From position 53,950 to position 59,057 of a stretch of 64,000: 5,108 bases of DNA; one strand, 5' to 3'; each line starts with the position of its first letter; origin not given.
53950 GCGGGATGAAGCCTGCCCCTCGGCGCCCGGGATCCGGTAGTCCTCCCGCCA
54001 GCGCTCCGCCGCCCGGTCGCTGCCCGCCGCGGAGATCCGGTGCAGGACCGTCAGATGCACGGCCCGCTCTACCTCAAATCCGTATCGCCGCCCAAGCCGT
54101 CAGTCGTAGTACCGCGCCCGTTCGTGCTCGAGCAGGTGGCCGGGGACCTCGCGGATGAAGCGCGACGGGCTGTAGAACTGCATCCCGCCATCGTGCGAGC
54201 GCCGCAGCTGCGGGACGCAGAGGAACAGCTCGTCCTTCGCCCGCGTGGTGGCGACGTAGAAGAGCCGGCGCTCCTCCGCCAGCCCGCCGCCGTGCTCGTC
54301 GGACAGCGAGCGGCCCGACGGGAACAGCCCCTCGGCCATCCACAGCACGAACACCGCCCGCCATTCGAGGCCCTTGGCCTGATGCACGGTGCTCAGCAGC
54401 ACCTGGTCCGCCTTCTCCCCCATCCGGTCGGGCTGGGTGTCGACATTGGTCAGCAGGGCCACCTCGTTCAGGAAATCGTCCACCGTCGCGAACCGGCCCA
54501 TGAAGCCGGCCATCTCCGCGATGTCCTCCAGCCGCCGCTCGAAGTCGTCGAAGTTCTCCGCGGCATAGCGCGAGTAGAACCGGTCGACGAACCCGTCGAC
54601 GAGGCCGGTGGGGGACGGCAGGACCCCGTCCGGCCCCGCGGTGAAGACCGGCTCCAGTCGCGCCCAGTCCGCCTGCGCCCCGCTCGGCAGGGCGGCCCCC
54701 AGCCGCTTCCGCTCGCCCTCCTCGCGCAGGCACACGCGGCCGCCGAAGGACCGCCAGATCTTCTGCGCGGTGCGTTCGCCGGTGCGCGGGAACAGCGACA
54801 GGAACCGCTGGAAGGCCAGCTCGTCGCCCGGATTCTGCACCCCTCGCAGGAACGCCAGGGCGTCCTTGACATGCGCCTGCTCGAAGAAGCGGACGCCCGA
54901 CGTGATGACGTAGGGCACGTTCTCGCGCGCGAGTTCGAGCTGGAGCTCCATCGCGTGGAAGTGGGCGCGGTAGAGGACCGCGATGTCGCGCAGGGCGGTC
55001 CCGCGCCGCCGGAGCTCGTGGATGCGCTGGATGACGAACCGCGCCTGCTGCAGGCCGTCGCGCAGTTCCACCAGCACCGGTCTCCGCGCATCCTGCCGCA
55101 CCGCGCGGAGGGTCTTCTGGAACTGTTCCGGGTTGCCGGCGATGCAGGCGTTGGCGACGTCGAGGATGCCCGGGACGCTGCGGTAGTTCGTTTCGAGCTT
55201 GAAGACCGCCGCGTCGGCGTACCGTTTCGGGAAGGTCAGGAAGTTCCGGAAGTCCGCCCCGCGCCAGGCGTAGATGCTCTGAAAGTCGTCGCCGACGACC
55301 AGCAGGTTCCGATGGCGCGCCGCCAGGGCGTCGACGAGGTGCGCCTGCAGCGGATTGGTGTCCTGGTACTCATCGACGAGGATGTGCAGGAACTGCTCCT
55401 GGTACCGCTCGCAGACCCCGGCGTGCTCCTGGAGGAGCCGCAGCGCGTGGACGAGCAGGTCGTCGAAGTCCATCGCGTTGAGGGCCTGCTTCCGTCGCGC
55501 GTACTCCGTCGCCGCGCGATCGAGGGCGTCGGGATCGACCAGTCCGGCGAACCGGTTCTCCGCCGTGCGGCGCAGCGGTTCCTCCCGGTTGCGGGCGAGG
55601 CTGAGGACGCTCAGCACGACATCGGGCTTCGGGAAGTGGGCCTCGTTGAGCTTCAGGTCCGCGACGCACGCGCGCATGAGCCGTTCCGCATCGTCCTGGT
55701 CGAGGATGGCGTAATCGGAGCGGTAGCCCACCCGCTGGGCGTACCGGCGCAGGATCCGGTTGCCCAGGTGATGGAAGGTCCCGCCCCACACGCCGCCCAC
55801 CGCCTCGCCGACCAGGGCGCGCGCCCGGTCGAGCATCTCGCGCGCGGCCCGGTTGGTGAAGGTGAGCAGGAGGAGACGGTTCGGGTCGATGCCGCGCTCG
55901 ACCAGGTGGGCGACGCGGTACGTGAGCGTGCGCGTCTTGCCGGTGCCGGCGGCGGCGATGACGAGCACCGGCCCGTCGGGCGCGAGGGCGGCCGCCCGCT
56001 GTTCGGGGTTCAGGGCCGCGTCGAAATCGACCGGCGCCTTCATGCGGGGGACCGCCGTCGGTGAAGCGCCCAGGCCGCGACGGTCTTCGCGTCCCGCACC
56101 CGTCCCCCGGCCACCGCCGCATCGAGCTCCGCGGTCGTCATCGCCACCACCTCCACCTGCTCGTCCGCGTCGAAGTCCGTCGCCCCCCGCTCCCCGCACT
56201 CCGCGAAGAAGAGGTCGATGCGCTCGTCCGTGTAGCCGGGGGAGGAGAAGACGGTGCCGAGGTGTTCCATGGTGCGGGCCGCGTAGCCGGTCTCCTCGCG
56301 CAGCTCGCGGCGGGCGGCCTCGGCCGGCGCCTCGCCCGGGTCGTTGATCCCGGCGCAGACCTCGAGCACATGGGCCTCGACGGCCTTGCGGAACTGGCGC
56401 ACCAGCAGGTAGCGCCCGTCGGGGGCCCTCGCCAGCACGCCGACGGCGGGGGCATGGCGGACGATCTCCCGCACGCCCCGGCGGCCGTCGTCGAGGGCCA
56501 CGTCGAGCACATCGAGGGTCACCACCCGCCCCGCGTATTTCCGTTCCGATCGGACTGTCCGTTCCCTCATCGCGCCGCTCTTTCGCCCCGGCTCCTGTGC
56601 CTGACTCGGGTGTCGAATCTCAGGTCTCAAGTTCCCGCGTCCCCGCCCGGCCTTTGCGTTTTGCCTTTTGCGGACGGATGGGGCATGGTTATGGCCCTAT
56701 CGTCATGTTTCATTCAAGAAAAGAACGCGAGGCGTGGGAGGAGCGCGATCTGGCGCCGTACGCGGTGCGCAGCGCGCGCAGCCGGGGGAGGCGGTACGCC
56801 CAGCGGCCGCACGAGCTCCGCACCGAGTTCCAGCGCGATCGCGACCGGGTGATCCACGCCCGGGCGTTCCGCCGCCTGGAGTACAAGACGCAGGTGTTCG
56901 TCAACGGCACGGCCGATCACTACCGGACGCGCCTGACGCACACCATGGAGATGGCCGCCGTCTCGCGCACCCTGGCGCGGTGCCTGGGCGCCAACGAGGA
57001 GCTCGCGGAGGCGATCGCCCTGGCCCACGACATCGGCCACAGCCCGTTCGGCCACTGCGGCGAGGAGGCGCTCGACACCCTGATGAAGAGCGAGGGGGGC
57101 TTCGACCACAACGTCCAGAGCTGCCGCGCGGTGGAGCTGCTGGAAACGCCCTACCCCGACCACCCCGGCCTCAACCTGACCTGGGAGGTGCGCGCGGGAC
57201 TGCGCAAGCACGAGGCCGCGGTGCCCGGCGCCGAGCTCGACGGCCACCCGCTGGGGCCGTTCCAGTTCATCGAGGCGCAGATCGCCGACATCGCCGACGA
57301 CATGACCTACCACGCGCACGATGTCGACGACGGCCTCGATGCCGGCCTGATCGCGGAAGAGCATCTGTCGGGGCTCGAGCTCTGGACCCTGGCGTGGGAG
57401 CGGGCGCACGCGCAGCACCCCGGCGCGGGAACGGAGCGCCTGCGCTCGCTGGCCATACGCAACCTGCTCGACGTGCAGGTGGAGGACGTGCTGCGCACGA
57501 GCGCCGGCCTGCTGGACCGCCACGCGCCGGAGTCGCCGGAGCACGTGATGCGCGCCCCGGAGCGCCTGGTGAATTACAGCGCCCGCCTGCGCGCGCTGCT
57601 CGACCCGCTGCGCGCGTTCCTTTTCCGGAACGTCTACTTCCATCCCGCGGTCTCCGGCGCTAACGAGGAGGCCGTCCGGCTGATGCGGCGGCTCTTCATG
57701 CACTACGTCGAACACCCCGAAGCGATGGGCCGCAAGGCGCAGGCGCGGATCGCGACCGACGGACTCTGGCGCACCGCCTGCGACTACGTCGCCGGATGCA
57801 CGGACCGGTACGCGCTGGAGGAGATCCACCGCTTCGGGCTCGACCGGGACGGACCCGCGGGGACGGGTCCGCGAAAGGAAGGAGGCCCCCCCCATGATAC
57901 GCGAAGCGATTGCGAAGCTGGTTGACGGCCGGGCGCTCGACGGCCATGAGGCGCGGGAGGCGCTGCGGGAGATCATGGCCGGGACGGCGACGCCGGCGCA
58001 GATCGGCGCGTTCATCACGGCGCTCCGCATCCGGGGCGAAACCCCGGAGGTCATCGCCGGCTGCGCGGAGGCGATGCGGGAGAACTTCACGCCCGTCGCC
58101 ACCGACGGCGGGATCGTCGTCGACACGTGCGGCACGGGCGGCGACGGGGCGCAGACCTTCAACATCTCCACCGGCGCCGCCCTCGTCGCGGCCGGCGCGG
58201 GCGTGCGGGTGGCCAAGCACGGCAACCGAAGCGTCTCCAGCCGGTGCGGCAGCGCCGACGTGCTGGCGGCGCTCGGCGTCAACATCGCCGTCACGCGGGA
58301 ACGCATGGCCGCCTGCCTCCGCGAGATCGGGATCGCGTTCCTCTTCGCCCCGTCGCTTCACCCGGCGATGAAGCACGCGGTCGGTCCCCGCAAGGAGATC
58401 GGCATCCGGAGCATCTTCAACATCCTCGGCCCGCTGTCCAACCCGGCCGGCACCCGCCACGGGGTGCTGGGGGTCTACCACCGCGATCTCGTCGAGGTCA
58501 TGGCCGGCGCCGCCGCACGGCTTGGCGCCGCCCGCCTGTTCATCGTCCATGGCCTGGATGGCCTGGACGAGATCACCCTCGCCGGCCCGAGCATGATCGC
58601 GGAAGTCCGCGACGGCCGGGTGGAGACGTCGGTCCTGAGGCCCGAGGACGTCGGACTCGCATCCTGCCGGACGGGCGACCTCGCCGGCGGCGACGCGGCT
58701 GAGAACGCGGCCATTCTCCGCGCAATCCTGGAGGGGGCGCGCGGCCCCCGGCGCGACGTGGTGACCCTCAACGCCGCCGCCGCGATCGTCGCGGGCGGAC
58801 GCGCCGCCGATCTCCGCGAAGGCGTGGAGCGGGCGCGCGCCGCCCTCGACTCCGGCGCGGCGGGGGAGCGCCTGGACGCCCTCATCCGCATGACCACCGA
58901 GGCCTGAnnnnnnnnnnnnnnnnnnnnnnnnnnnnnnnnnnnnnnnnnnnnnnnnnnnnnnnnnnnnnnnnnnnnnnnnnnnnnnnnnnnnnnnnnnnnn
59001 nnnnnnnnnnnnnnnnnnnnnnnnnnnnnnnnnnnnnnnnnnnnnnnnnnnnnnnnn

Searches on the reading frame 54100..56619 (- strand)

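Call 29: search_protein_families(library=pfam, proteins=[window:54100-56619:-], max_evalue=0.001)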
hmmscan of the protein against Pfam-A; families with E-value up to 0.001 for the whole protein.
window:54100-56619:- (839 aa): 6 families
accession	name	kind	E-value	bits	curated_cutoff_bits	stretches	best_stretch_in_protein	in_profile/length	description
PF00580.27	UvrD-helicase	-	2.4e-76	257.4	23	1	203-467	1-270/271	UvrD/REP helicase N-terminal domain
PF13361.12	UvrD_C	-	5.1e-53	181.1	25.6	2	474-622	2-151/350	UvrD-like helicase C-terminal domain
PF13245.12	AAA_19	-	8.7e-23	81.4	25.1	1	210-451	4-132/134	AAA domain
PF13538.12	UvrD_C_2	-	6.5e-11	42.4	27.4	1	741-761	3-23/52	UvrD-like helicase C-terminal domain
PF13604.12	AAA_30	-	3e-06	27.6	27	0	203-264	2-64/191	AAA domain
PF13401.12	AAA_22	-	0.00096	19.9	27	0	215-322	5-104/130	AAA domain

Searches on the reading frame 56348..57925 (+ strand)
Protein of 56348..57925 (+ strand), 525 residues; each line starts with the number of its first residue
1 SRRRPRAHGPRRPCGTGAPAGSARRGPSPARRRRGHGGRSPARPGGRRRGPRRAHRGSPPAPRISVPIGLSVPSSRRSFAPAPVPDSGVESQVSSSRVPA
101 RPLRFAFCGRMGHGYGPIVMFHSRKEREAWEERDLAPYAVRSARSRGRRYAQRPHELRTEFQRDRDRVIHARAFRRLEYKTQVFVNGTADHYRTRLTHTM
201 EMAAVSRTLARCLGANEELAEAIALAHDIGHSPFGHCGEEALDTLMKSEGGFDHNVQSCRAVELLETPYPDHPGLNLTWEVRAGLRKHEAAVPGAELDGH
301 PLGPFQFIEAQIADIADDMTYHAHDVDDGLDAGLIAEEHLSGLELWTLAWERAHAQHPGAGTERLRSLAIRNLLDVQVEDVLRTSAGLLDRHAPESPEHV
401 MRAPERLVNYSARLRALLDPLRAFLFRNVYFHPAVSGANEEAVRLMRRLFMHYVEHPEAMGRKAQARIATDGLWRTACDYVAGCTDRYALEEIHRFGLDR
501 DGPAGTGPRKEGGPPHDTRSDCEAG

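Call 29: search_protein_families(library=pfam, proteins=[window:56348-57925:+], max_evalue=0.001)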
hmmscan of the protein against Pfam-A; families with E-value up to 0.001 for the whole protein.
window:56348-57925:+ (525 aa): 2 families
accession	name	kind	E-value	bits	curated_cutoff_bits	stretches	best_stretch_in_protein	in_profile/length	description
PF13286.11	HD_assoc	-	2.2e-18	67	22.2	1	409-495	2-91/91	Phosphohydrolase-associated domain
PF01966.28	HD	-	9.2e-13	48.9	22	1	195-318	1-112/116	HD domain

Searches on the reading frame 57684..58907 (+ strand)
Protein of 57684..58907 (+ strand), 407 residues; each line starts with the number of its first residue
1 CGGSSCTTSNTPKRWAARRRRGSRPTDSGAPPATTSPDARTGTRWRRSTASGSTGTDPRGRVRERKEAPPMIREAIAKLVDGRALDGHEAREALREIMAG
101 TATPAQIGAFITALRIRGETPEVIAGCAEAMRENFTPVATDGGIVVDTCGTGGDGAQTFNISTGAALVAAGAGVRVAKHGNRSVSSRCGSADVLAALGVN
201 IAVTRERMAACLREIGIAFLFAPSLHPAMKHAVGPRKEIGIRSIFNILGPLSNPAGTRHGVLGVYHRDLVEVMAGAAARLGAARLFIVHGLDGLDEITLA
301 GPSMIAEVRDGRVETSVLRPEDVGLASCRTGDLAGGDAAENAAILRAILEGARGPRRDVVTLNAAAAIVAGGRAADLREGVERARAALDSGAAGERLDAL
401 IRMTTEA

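Call 29: search_protein_families(library=pfam, proteins=[window:57684-58907:+], max_evalue=0.001)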
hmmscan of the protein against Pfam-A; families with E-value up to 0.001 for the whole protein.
window:57684-58907:+ (407 aa): 2 families
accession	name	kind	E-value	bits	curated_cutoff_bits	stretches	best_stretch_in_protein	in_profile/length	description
PF00591.27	Glycos_transf_3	-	1.2e-94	317.1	27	1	144-393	3-252/253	Glycosyl transferase family, a/b domain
PF02885.22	Glycos_trans_3N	-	1.1e-24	86.3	26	1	73-133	1-61/63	Glycosyl transferase family, helical bundle domain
